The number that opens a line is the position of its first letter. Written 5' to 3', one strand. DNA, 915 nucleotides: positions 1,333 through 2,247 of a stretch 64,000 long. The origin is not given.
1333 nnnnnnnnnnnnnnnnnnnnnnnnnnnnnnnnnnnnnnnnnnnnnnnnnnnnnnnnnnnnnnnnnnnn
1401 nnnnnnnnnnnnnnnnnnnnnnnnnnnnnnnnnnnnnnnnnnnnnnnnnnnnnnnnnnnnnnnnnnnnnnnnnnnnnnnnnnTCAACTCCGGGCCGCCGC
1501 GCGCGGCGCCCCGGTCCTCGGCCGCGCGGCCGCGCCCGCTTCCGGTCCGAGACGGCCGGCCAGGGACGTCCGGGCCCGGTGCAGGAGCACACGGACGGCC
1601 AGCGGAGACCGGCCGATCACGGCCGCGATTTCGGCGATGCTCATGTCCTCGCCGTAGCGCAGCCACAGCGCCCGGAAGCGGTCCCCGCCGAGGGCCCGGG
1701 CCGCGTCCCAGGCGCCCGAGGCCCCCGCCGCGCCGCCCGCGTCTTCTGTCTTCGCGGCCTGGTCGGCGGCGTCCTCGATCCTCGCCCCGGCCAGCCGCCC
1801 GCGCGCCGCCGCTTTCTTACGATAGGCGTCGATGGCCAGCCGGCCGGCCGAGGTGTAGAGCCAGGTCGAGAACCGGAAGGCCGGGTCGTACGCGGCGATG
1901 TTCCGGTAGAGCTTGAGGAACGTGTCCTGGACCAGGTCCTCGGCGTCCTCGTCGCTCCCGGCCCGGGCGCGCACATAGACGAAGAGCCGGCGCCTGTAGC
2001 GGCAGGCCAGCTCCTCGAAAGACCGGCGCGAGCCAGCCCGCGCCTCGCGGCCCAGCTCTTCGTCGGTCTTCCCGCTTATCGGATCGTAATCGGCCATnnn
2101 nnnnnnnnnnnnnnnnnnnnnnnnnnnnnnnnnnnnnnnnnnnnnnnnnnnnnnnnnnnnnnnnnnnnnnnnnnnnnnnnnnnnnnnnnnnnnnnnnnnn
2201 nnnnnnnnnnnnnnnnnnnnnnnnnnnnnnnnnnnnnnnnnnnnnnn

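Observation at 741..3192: Two near-identical sigmaW-type ECF promoters (TGAAMC-N16-CGTATC) define a small ECF regulon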

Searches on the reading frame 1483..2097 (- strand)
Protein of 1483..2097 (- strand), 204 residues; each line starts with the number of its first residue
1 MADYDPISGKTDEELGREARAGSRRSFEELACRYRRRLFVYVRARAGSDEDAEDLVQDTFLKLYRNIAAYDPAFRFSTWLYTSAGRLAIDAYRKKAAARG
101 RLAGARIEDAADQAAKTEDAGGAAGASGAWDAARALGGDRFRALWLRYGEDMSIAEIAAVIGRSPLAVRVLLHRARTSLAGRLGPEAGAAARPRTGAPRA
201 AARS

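Call 6: search_protein_families(library=pfam, proteins=[window:1483-2097:-], max_evalue=0.01)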
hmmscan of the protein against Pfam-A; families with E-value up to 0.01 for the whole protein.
window:1483-2097:- (204 aa): 4 families
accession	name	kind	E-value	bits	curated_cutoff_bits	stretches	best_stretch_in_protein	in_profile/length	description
PF04542.20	Sigma70_r2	-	9.3e-18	64.2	24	1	33-96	4-69/71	Sigma-70 region 2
PF08281.18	Sigma70_r4_2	-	1.3e-09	38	25.7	1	138-179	13-54/54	Sigma-70, region 4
PF04545.22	Sigma70_r4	-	4.2e-05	23.4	24.1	1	144-179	13-48/50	Sigma-70, region 4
PF19575.5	HTH_58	-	0.0026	18.1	23.8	0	144-185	19-60/62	Helix-turn-helix domain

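Call 9: find_related_loci(query=window:1483-2097:-, collection=genome_contigs, flank=5000)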
Query window:1483-2097:- (204 aa) in genome_contigs; peptide patterns used: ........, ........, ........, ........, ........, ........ (x = any residue, [..] = any of these).
600 stretches matched a pattern (row limit reached: there are more); 24 encode a relative of the query (tblastn E <= 1e-3); 24 distinct loci.
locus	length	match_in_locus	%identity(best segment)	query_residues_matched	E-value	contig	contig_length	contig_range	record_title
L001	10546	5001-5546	70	1-185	2e-80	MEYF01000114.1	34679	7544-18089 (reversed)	MAG: Candidatus Aminicenantes bacterium RBG_19FT_COMBO_65_30 rbg_19ft_combo_scaffold_689, whole genome shotgun sequence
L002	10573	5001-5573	65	1-197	3e-76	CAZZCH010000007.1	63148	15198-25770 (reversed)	MAG TPA_asm: uncultured Eubacteriales bacterium isolate SRP178699_co1_153 genome assembly, contig: NODE_369_length_63148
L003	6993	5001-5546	65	1-185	1e-71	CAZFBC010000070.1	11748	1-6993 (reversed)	MAG TPA_asm: uncultured Eubacteriales bacterium isolate SRP319275_co4_103 genome assembly, contig: NODE_3380_length_1174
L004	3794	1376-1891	64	10-184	2e-64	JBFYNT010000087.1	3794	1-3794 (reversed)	MAG: Candidatus Aminicenantes bacterium isolate PPR_0099 PPR_0099.fa_k121_805809, whole genome shotgun sequence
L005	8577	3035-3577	42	11-192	1e-35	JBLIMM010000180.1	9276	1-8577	MAG: Pseudohongiellaceae bacterium isolate 3300053785_87 Ga0535658_0022460, whole genome shotgun sequence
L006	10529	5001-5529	53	5-182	2e-51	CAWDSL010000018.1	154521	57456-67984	MAG: uncultured bacterium isolate MFD00709.bin.2.117 genome assembly, contig: contig_47605, whole genome shotgun sequenc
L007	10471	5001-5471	41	10-172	4e-26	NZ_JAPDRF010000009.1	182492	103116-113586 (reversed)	Lentisalinibacter sediminis strain C23 scaffold9_size182523, whole genome shotgun sequence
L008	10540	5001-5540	31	26-202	3e-14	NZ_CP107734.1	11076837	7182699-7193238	Streptomyces sp. NBC_00631 chromosome, complete genome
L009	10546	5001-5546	32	3-179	5e-14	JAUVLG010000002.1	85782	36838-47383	MAG: Candidatus Eisenbacteria bacterium isolate CSMAG_500 CSMAG_500_k141_508261_length_85782_cov_20.8399, whole genome s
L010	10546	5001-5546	30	3-179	3e-13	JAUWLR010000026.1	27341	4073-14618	MAG: Candidatus Eisenbacteria bacterium isolate CSMAG_2377 CSMAG_2377_k141_638603_length_27341_cov_13.9886, whole genome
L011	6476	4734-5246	31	26-192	2e-13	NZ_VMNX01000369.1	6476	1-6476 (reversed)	Streptomyces acidicola strain K1PN6 NODE_369_length_6476_cov_34.8337, whole genome shotgun sequence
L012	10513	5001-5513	30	26-192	6e-12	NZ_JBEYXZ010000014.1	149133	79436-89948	Streptomyces sp. NPDC046831 NPDC046831_96_B4.ctg-0014, whole genome shotgun sequence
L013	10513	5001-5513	31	26-195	5e-12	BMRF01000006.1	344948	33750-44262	Actinomadura cremea JCM 3308 DNA, sequence006, whole genome shotgun sequence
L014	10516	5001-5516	28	8-183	1e-9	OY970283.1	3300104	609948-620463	MAG: uncultured Thermoleophilaceae bacterium isolate MFD04212.bin.c.9 genome assembly, chromosome: 1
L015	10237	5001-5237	34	11-89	2e-9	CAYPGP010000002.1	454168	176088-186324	MAG TPA_asm: uncultured Chloracidobacterium sp. isolate binchicken_co105_75 genome assembly, contig: NODE_9_length_45416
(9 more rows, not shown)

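Call 10: find_homologous_proteins(query=window:1483-2097:-)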
Query window:1483-2097:- (204 aa): 1562 proteins with E <= 0.001 among 8000 candidates; the best 120 are listed.
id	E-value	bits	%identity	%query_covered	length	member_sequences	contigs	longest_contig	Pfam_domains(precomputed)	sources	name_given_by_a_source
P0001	2.0e-121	421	100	100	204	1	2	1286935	PF04542.21,PF08281.19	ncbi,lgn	ncbi:MAG: sigma-70 family RNA polymerase sigma factor [Acidobacteriota bacterium]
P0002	3.8e-104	365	88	100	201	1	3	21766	PF04545.23,PF04542.21,PF08281.19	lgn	-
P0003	3.5e-96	339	79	93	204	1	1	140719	PF04545.23,PF04542.21,PF08281.19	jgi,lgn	-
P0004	2.8e-88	313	76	99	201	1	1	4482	PF04545.23,PF04542.21,PF08281.19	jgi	jgi:RNA polymerase sigma-70 factor (ECF subfamily)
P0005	4.4e-86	306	76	95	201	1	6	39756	PF04545.23,PF04542.21,PF08281.19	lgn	-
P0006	1.1e-85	305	78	94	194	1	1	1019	PF04545.23,PF04542.21,PF08281.19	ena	-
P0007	4.2e-85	303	80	91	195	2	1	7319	PF04545.23,PF04542.21,PF08281.19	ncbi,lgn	-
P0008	9.2e-85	302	71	99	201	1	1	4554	PF04545.23,PF04542.21,PF08281.19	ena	-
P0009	5.3e-84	299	74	100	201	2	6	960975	PF04545.23,PF04542.21,PF08281.19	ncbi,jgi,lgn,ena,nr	ncbi:MAG TPA: sigma-70 family RNA polymerase sigma factor [Candidatus Aminicenantes bacterium]|nr:si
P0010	4.7e-83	296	74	93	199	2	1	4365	PF04545.23,PF04542.21,PF08281.19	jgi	jgi:RNA polymerase sigma-70 factor (ECF subfamily)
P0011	3.8e-82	293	71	99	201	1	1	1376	PF04545.23,PF04542.21,PF08281.19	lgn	-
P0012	1.5e-81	291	71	99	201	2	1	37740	PF04545.23,PF04542.21,PF08281.19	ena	-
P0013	3.4e-81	290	74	95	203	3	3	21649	PF04545.23,PF04542.21,PF08281.19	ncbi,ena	-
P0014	3.4e-81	290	71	99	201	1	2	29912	PF04545.23,PF04542.21,PF08281.19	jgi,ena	jgi:RNA polymerase sigma-70 factor (ECF subfamily)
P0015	5.3e-81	289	71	96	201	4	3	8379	PF04545.23,PF04542.21,PF08281.19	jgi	jgi:RNA polymerase sigma-70 factor (ECF subfamily)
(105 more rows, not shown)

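Call 11: find_related_loci(query=window:1483-2097:-, collection=metagenome_contigs, flank=4000)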
Query window:1483-2097:- (204 aa) in metagenome_contigs; peptide patterns used: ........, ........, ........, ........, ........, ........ (x = any residue, [..] = any of these).
600 stretches matched a pattern (row limit reached: there are more); 22 encode a relative of the query (tblastn E <= 1e-3); 22 distinct loci.
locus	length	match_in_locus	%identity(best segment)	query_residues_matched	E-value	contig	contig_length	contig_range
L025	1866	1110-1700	72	3-203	5e-88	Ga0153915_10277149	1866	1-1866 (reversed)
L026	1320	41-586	69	1-185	4e-82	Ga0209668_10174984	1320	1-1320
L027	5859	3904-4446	67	1-184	3e-74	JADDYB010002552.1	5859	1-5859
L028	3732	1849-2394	63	1-185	6e-73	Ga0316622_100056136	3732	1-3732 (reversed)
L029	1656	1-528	67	12-190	1e-73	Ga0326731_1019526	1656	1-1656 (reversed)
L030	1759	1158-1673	64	7-179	2e-66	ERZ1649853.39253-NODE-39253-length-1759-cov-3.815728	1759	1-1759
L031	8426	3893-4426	62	1-183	4e-64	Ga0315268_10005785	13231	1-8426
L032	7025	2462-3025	46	2-186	3e-43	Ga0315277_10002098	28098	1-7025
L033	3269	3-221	75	130-202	5e-31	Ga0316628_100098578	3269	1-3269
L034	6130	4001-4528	34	8-179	3e-15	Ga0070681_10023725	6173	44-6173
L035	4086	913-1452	28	12-184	1e-13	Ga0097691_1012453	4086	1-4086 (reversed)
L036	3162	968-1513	27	6-183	9e-13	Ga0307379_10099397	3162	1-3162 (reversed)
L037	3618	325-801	31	11-164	3e-11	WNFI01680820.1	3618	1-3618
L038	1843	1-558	28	8-183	9e-11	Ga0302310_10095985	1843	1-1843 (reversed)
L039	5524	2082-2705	32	19-199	4e-10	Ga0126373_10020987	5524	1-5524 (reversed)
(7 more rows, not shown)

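Call 16: find_encoding_contigs(protein=P0002, flank=7000, max_places=2)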
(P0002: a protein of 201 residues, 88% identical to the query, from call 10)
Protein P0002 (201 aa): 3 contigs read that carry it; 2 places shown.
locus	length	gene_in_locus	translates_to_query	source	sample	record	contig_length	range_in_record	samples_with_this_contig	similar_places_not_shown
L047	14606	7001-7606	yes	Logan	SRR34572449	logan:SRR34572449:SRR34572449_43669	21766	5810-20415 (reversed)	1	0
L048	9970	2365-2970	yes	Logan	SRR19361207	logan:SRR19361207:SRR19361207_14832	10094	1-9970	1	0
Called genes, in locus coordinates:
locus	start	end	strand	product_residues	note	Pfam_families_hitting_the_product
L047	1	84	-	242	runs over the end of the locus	PF28507:Rv1828_C (faint), PF00376:MerR, PF13411:MerR_1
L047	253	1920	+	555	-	PF00732:GMC_oxred_N (faint), PF01266:DAO (faint), PF07992:Pyr_redox_2 (faint), PF13450:NAD_binding_8 (faint), PF05199:GMC_oxred_C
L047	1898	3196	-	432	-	-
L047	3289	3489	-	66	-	-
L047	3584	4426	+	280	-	PF12146:Hydrolase_4, PF00561:Abhydrolase_1, PF12697:Abhydrolase_6, PF07859:Abhydrolase_3 (faint)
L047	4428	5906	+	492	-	PF00370:FGGY_N, PF02782:FGGY_C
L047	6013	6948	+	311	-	-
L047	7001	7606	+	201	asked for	PF04542:Sigma70_r2, PF08281:Sigma70_r4_2, PF04545:Sigma70_r4 (weak)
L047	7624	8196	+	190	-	-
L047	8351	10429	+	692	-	PF00246:Peptidase_M14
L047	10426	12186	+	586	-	PF00246:Peptidase_M14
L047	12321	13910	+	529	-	PF13084:DUF3943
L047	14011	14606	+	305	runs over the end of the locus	PF01544:CorA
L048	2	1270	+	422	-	?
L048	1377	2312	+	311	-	-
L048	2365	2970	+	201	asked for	PF04542:Sigma70_r2, PF08281:Sigma70_r4_2, PF04545:Sigma70_r4 (weak)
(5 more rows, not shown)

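Call 17: find_encoding_contigs(protein=P0003, flank=7000, max_places=2)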
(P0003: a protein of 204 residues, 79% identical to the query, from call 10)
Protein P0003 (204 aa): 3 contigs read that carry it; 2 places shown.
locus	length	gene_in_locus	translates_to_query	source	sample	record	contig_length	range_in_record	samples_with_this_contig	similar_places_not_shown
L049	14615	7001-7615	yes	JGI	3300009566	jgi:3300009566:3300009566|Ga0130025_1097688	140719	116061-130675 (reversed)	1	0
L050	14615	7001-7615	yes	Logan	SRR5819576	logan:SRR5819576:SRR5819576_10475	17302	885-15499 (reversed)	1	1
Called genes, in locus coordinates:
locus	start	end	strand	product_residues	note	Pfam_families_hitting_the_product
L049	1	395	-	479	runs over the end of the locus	PF02310:B12-binding, PF04055:Radical_SAM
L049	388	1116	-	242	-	PF13338:AbiEi_4 (faint), PF28507:Rv1828_C (faint), PF00376:MerR, PF13411:MerR_1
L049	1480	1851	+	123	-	-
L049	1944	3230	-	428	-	-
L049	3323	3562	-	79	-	-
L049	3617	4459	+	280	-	PF12146:Hydrolase_4, PF00561:Abhydrolase_1, PF12697:Abhydrolase_6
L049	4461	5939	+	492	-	PF00370:FGGY_N, PF02782:FGGY_C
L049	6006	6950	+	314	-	-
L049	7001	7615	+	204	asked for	PF04542:Sigma70_r2, PF08281:Sigma70_r4_2, PF04545:Sigma70_r4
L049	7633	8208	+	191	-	-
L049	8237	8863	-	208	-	-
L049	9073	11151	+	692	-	PF00246:Peptidase_M14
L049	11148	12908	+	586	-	PF00246:Peptidase_M14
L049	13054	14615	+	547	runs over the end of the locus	PF13084:DUF3943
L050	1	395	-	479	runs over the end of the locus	PF02310:B12-binding, PF04055:Radical_SAM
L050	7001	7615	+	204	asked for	PF04542:Sigma70_r2, PF08281:Sigma70_r4_2, PF04545:Sigma70_r4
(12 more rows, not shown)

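Call 18: find_encoding_contigs(protein=P0009, flank=7000, max_places=2)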
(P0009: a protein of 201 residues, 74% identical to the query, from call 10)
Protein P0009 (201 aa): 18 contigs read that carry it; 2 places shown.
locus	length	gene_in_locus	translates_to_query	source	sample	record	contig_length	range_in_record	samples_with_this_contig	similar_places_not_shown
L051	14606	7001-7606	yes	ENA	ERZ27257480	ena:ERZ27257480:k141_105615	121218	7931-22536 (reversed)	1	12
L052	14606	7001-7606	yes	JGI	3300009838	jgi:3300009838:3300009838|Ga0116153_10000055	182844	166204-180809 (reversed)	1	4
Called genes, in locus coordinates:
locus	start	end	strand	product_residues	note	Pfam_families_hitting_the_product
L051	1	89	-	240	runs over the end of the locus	PF00005:ABC_tran, PF13304:AAA_21 (weak)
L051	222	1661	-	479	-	PF02310:B12-binding, PF04055:Radical_SAM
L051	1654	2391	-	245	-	PF28507:Rv1828_C (faint), PF00376:MerR, PF13411:MerR_1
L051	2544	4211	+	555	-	PF00732:GMC_oxred_N (faint), PF01266:DAO (faint), PF07992:Pyr_redox_2 (faint), PF13450:NAD_binding_8 (faint), PF05199:GMC_oxred_C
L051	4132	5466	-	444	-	-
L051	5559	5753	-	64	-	-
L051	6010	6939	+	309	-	-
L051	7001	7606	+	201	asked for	PF04542:Sigma70_r2, PF08281:Sigma70_r4_2, PF04545:Sigma70_r4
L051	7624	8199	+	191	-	-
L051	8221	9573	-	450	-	PF00557:Peptidase_M24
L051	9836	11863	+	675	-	PF00246:Peptidase_M14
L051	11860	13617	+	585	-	PF00246:Peptidase_M14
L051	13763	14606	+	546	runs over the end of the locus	PF13084:DUF3943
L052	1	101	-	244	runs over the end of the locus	PF00005:ABC_tran, PF13304:AAA_21 (weak)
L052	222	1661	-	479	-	PF02310:B12-binding, PF04055:Radical_SAM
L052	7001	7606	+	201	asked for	PF04542:Sigma70_r2, PF08281:Sigma70_r4_2, PF04545:Sigma70_r4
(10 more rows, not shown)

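Call 24: search_protein_families(library=ncbifam, proteins=[window:1483-2097:-, L047:8351-10429:+, L047:10426-12186:+, L047:12321-13910:+], max_evalue=0.01)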
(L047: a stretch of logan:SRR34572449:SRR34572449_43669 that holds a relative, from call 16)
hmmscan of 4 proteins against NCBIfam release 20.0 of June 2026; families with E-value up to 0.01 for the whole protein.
window:1483-2097:- (204 aa): 84 families (the best 25 are shown)
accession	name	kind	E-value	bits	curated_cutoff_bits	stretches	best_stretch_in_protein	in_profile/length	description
NF009166.1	PRK12513.1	equivalog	1e-24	87.3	206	1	9-183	6-186/193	RNA polymerase sigma factor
TIGR02937.1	sigma70-ECF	superfamily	9.2e-24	83.9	42.9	1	26-181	2-163/165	sigma-70 family RNA polymerase sigma factor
NF008888.0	PRK11922.1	equivalog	9.5e-23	81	204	1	7-189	12-202/231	RNA polymerase sigma factor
NF004113.0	PRK05602.1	equivalog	1.3e-19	70.7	208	1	8-184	28-202/211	RNA polymerase sigma factor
NF007223.0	PRK09641.1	equivalog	5.6e-19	68.7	209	1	17-96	10-89/187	RNA polymerase sigma factor SigW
NF058625.1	sigma_PG0214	equivalog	1.2e-18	67.4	130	1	25-180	4-158/170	GFO_1088 family ECF-type sigma factor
NF006089.0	PRK08241.1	subfamily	2.2e-18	66.5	240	1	13-99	10-95/343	RNA polymerase subunit sigma-70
TIGR02948.1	SigW_bacill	equivalog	6.4e-18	65.5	243.1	1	16-183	9-184/187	RNA polymerase sigma factor SigW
TIGR02989.1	Sig-70_gvs1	subfamily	8.4e-18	64.8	124.55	1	26-180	2-155/158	RNA polymerase sigma-70 factor, Rhodopirellula/Verrucomicrobium family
TIGR02950.1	SigM_subfam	subfamily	9.8e-18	64.5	147.95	1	27-180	2-155/159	RNA polymerase sigma factor, SigM family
TIGR02952.1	Sig70_famx2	equivalog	2.3e-17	63.4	206.45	1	19-180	5-167/170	ECF subfamily RNA polymerase sigma factor, BldN family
TIGR02983.1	SigE-fam_strep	subfamily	2.1e-15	57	141.55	1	23-183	4-158/162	SigE family RNA polymerase sigma factor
NF007216.0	PRK09638.1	equivalog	1.3e-14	54.4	194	1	12-175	5-166/180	RNA polymerase sigma factor SigY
NF007222.0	PRK09640.1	equivalog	2.8e-14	53.1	194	1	23-181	24-180/188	RNA polymerase sigma factor SigX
NF009176.0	PRK12524.1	equivalog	3.1e-14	53.2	264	1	8-185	9-186/196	RNA polymerase sigma factor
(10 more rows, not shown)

L047:8351-10429:+ (692 aa): 0 families

L047:10426-12186:+ (586 aa): 0 families

L047:12321-13910:+ (529 aa): 0 families

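Call 25: search_solved_structures(query=window:1483-2097:-, max_evalue=0.001)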
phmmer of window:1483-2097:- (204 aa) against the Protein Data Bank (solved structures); distinct sequences matched with E-value up to 0.001: 20.
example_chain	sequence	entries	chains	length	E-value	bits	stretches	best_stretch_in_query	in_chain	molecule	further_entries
5wuq_A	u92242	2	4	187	4.2e-13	53.1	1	17-182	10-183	ECF RNA polymerase sigma factor SigW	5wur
6dxo_A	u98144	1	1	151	2.5e-12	50.6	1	17-95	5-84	RNA polymerase ECF-subfamily sigma factor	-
9m9d_F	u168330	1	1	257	3.4e-11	46.9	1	24-188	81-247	ECF RNA polymerase sigma factor SigE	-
9m9e_F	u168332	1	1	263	3.6e-11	46.8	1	24-188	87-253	ECF RNA polymerase sigma factor SigE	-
9m98_F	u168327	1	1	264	3.7e-11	46.7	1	24-188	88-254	ECF RNA polymerase sigma factor SigE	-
7qh5_A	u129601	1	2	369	5.9e-11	46.1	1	16-109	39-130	RNA polymerase sigma factor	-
8z6g_B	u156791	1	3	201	1.4e-09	41.6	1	10-185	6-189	RNA polymerase sigma factor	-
6in7_B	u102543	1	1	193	1.4e-09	41.5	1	10-185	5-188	RNA polymerase sigma-H factor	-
1or7_A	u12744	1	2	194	3.6e-09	40.3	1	11-123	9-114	RNA polymerase sigma-E factor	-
6jbq_F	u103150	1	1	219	5.8e-09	39.6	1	11-123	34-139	ECF RNA polymerase sigma-E factor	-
5or5_A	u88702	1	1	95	5.9e-09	39.5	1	11-101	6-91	ECF RNA polymerase sigma-E factor,ECF RNA polymerase sigma factor SigW,ECF RNA polymerase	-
4cxf_A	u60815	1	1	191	6.8e-08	36.1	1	12-184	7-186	RNA POLYMERASE SIGMA FACTOR CNRH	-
2map_A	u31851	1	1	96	7e-07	32.8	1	11-101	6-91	RNA polymerase sigma factor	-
2mao_A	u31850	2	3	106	8.6e-07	32.5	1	11-101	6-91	RNA polymerase sigma factor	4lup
6jcy_F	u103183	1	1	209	1.3e-06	31.9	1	2-186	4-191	ECF RNA polymerase sigma factor SigH,ECF RNA polymerase sigma factor SigE,ECF RNA polymera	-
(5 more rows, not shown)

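Call 26: search_protein_families(library=pfam, proteins=[L047:8351-10429:+, L047:10426-12186:+, L047:12321-13910:+, L049:8237-8863:-], max_evalue=1)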
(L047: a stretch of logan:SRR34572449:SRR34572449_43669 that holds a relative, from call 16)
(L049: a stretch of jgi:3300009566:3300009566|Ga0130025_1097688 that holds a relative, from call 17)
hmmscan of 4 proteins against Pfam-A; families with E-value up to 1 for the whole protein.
L047:8351-10429:+ (692 aa): 3 families
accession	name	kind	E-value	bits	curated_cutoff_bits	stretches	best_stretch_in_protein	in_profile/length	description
PF00246.29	Peptidase_M14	-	1.5e-11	44.9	21.6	1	56-170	2-121/286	Zinc carboxypeptidase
PF12443.13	AKNA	-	0.015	16.4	28.1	1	451-514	12-77/99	AT-hook-containing transcription factor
PF08001.16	CMV_US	-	0.072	12.8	23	1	568-631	96-158/251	CMV US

L047:10426-12186:+ (586 aa): 1 family
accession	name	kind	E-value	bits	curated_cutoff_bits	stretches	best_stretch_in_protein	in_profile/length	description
PF00246.29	Peptidase_M14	-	2.2e-36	126.4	21.6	2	41-145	2-106/286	Zinc carboxypeptidase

L047:12321-13910:+ (529 aa): 1 family
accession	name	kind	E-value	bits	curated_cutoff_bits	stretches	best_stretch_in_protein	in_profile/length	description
PF13084.11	DUF3943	-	5.8e-21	74.8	27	1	100-186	1-90/108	Domain of unknown function (DUF3943)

L049:8237-8863:- (208 aa): 1 family
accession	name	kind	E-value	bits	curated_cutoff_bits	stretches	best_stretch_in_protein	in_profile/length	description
PF13360.13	PQQ_2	-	0.082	13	27.6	1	143-199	5-57/233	Outer membrane protein assembly factor BamB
